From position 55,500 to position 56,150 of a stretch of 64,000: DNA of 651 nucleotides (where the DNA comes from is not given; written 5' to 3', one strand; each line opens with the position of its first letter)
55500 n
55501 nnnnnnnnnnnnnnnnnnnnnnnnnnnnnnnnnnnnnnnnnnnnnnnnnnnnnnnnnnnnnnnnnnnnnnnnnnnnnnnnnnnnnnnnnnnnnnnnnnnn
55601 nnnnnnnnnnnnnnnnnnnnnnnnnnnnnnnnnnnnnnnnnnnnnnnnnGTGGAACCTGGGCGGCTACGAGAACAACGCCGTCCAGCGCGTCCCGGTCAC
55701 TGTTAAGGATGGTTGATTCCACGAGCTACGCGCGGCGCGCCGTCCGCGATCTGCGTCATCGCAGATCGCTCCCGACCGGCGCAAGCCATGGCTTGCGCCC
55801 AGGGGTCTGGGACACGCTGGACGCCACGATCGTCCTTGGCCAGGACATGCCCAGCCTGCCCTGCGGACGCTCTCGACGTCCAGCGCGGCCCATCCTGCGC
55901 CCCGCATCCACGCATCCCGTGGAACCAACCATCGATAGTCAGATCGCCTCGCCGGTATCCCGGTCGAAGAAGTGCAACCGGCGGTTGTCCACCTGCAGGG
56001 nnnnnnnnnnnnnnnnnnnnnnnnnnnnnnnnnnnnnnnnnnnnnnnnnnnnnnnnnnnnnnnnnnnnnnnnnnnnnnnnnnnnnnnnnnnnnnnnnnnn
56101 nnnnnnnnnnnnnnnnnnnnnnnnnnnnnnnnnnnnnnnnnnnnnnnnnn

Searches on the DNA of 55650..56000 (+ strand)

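Call 47: search_dna_similar(query=window:55700-55940:+, collection=phages, mode=distant, max_evalue=0.01, max_rows=15)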
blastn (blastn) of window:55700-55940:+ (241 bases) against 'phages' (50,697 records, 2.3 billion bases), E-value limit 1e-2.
No match.

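Call 77: search_rna_families(source=window, start=55650, end=56000, threshold=evalue, max_evalue=1)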
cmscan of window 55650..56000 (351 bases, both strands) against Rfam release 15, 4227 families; matches with E-value up to 1: 0.
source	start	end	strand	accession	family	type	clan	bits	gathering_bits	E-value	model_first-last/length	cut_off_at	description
